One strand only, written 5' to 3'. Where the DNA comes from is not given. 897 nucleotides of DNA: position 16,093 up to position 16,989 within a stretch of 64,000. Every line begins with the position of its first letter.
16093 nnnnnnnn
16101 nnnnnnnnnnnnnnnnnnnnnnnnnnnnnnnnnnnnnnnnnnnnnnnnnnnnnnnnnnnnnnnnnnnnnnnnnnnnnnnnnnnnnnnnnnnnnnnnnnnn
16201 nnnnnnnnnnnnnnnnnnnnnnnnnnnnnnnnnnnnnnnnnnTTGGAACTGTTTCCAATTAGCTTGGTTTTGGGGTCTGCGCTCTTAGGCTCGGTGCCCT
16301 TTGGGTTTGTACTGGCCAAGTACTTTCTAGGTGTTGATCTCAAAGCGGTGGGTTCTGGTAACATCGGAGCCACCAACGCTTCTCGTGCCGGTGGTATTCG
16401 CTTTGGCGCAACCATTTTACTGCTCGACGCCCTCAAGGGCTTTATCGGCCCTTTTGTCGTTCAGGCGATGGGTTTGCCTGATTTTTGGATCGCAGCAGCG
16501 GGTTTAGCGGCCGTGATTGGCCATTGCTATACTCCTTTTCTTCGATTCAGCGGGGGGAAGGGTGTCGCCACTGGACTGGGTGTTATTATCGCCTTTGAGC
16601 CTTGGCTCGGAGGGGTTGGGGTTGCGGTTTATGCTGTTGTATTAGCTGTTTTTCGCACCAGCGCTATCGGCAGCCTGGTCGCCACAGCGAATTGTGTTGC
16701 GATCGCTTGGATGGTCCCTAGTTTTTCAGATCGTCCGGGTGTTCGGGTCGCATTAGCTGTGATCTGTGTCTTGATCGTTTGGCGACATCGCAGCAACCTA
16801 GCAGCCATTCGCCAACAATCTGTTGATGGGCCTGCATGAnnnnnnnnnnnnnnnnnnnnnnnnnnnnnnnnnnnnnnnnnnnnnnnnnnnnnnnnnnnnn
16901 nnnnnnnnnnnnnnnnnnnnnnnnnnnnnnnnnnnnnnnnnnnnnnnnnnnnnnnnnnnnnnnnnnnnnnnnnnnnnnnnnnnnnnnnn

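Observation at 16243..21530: FHA-GGDEF diguanylate cyclase translationally sandwiched between plsY and dnaE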

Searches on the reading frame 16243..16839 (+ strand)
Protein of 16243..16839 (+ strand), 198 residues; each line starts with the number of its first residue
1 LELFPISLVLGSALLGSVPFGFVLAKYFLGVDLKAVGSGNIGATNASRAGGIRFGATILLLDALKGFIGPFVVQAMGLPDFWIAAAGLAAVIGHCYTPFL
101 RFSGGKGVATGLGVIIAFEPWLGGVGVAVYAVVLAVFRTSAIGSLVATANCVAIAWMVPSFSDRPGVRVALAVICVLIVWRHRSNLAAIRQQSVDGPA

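Call 6: search_protein_families(library=pfam, proteins=[window:16243-16839:+])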
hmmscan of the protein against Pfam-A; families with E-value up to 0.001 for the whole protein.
window:16243-16839:+ (198 aa): 1 family
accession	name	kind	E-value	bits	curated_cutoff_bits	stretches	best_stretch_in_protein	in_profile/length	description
PF02660.20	G3P_acyltransf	-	1.4e-43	149.3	24.1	1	14-188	4-163/164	Glycerol-3-phosphate acyltransferase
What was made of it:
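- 16243..16839 (+): plsY, glycerol-3-phosphate acyltransferase, 198 aa, TTG start. PF02660 E=1.4e-43 (call 6).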

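Call 9: search_protein_families(library=ncbifam, proteins=[window:16243-16839:+])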
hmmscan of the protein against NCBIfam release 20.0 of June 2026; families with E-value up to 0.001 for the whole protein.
window:16243-16839:+ (198 aa): 8 families
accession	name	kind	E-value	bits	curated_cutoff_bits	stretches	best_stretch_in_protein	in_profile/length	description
TIGR00023.1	TIGR00023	equivalog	8.2e-44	149.7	137.2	1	5-191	5-187/196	glycerol-3-phosphate 1-O-acyltransferase PlsY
NF010993.0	PRK14417.1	equivalog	1.8e-25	89.8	249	1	6-181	6-183/232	membrane protein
NF010992.0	PRK14416.1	equivalog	9.6e-19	68.2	222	1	7-155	2-149/207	membrane protein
NF010990.0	PRK14414.1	equivalog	3.4e-17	62.9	261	1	10-178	12-178/210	glycerol-3-phosphate acyltransferase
NF010976.0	PRK14399.1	equivalog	6.1e-17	62.3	419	1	13-157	19-169/258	membrane protein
NF001254.0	PRK00220.2-1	equivalog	8.5e-17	61.8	199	1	10-180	11-180/182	glycerol-3-phosphate 1-O-acyltransferase PlsY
NF010987.0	PRK14411.1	equivalog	5.6e-14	52.4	243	1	7-184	6-177/204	membrane protein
NF010978.0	PRK14401.1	equivalog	1e-09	38.5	163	1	8-140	5-132/187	membrane protein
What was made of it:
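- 16243..16839 (+): TIGR00023 equivalog, 149.7 bits against a cut-off of 137.2 (call 9).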
